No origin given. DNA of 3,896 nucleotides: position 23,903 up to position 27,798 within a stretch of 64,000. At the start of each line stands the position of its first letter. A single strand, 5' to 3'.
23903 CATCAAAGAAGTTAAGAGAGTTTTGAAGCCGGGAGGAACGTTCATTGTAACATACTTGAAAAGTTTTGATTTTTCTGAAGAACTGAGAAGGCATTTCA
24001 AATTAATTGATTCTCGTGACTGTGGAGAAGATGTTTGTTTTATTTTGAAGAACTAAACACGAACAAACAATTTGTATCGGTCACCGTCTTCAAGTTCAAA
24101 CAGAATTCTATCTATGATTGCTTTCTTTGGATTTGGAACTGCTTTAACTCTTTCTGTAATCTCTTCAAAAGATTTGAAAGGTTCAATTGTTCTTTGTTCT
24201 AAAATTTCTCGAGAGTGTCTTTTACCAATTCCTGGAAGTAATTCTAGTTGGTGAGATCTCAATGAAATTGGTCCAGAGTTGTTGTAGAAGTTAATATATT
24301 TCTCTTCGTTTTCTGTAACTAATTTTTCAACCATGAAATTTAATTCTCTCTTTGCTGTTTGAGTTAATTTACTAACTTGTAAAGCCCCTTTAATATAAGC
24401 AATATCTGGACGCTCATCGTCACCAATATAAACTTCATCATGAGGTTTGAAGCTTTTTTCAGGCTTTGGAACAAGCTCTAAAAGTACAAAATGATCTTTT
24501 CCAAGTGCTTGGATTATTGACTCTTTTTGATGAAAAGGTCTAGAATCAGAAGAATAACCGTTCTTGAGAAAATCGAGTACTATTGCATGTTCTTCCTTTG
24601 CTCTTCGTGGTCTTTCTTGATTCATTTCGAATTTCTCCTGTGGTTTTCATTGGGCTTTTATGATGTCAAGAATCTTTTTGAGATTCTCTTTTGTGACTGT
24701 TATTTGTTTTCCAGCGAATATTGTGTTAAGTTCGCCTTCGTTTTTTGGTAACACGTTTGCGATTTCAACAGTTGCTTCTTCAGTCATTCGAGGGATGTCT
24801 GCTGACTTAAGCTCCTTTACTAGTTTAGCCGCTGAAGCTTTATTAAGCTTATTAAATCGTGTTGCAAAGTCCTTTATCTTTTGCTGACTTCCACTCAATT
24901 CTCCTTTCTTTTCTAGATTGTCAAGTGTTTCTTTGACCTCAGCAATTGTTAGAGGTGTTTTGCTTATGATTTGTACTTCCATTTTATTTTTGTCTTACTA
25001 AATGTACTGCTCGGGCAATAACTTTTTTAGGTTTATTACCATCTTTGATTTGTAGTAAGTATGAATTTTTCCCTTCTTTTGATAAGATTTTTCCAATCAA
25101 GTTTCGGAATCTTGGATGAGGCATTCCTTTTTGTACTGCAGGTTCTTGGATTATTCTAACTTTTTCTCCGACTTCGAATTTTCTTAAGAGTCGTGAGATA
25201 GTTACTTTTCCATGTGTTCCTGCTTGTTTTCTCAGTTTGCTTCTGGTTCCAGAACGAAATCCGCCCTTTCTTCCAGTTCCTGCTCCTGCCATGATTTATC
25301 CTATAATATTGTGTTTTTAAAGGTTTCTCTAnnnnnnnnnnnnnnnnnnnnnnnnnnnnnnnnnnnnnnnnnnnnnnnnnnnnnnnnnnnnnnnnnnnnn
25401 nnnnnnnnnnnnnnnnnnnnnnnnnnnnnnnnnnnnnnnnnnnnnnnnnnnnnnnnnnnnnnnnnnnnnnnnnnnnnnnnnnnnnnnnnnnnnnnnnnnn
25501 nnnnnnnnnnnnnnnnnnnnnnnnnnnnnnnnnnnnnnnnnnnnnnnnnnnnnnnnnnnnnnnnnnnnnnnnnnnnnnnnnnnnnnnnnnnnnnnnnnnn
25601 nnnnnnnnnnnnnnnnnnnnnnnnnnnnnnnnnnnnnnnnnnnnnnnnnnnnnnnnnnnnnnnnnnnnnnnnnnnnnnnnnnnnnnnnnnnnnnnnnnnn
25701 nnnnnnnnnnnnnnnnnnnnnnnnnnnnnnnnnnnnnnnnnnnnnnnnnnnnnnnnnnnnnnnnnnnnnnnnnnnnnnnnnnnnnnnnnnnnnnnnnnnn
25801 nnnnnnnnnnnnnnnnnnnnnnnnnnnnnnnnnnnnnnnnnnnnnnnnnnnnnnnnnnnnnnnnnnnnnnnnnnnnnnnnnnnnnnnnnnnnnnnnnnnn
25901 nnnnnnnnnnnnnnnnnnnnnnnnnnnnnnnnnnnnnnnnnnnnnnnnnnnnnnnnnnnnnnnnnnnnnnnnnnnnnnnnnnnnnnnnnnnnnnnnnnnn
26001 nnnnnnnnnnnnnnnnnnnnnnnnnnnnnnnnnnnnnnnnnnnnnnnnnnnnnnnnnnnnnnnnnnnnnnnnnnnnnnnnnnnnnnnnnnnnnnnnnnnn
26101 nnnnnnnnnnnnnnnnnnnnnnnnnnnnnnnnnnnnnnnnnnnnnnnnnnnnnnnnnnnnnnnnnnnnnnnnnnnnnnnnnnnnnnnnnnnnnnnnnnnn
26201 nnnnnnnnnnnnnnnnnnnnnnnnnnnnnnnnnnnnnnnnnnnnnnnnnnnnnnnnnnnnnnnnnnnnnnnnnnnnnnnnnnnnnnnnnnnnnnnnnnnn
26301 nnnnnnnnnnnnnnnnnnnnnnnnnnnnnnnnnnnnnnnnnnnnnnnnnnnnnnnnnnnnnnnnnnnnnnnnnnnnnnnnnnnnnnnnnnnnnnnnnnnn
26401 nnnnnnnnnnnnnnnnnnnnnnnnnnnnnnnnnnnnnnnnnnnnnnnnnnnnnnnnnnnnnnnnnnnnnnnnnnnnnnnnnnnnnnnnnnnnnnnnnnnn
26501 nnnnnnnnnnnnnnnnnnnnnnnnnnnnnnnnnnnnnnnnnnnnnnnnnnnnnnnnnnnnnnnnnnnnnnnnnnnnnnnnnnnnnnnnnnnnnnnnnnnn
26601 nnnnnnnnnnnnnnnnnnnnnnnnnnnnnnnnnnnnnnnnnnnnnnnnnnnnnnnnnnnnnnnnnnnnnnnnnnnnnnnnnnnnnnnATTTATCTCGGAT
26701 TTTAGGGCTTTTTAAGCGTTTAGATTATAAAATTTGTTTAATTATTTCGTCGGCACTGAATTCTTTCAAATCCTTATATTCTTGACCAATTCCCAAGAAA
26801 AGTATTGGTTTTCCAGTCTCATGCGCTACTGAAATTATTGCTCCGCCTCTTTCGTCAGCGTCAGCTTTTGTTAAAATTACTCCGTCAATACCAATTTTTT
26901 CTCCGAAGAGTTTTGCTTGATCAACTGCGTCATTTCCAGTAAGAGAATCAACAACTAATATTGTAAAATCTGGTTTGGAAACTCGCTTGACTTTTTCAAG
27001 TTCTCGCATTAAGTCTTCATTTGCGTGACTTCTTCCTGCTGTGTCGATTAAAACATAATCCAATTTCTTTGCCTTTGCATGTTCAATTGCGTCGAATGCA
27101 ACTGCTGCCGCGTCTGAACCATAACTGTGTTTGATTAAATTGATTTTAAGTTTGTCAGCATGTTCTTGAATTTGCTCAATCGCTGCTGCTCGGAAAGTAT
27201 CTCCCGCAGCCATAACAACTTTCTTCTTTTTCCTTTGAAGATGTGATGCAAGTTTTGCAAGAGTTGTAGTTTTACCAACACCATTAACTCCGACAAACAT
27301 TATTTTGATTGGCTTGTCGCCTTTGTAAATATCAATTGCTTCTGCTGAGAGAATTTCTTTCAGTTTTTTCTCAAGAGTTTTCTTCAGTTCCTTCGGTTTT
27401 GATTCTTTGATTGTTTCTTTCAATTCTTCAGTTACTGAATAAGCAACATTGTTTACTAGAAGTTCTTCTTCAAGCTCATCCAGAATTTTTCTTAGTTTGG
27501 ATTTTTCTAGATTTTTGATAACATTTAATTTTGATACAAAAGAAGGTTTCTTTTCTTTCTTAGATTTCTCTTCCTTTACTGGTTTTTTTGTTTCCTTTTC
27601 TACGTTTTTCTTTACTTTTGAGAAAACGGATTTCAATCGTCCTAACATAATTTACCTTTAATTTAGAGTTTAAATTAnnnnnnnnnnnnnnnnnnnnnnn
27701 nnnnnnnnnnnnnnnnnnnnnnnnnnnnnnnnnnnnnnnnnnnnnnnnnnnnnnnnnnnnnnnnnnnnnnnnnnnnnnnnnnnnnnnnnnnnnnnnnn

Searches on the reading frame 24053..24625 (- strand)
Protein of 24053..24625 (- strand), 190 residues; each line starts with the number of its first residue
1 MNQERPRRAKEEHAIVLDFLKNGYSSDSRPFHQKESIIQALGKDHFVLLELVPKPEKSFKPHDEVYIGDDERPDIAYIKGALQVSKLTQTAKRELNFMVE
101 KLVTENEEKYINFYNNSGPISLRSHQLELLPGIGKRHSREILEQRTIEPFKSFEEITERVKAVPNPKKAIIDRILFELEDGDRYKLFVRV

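Call 27: search_protein_families(library=pfam, proteins=[window:24053-24625:-], max_evalue=0.01)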
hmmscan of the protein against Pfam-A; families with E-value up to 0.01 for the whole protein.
window:24053-24625:- (190 aa): 3 families
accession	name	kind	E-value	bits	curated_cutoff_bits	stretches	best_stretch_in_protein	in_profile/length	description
PF04919.18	DUF655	-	7.2e-60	202.5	22.2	1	11-189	2-181/181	Protein of unknown function (DUF655)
PF14579.12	HHH_6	-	0.0022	18.6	25.6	1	128-162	28-63/90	Helix-hairpin-helix motif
PF12836.13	HHH_3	-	0.0043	17.6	27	1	125-158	14-48/65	Helix-hairpin-helix motif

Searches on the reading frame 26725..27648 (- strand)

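Call 27: search_protein_families(library=pfam, proteins=[window:26725-27648:-], max_evalue=0.01)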
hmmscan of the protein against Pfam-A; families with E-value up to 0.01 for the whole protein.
window:26725-27648:- (307 aa): 27 families (the best 25 are shown)
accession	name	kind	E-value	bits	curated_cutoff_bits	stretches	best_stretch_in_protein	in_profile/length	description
PF00448.28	SRP54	-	3.4e-76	255.7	22.7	1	115-307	3-195/196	SRP54-type protein, GTPase domain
PF13207.12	AAA_17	-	2.4e-08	34.8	27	1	119-233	1-109/136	AAA domain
PF02492.25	cobW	-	7.4e-07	29.4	20.7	1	117-265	4-156/180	CobW/HypB/UreG, nucleotide-binding domain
PF01656.29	CbiA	-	1.4e-05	25.4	25.4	1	123-278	9-99/125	CobQ/CobB/MinD/ParA nucleotide binding domain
PF13604.12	AAA_30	-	5.1e-05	23.5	27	1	117-217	22-108/191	AAA domain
PF02881.24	SRP54_N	-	6.2e-05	23.6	22.4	1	38-101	9-72/75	SRP54-type protein, helical bundle domain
PF01926.29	MMR_HSR1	-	0.00016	22.2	21.9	1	115-242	1-92/113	50S ribosome-binding GTPase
PF06414.18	Zeta_toxin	-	0.00021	21.2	22.3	1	110-217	13-117/199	Zeta toxin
PF13245.12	AAA_19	-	0.00038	21.1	25.1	1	117-204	15-99/134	AAA domain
PF13191.12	AAA_16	-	0.00057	20.9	32.6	1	119-244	30-149/167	AAA ATPase domain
PF07015.17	VirC1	-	0.00057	19.7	24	1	123-208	12-97/231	VirC1 protein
PF13401.12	AAA_22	-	0.00058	20.6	27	1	116-217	8-104/130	AAA domain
PF13173.12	AAA_14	-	0.0008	19.9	27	1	117-192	6-75/129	AAA domain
PF00005.33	ABC_tran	-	0.0014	19.7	25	1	116-175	14-67/137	ABC transporter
PF25199.1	nSTAND_NTPase5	-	0.0022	18.2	34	0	109-201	37-128/145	Novel STAND NTPase 5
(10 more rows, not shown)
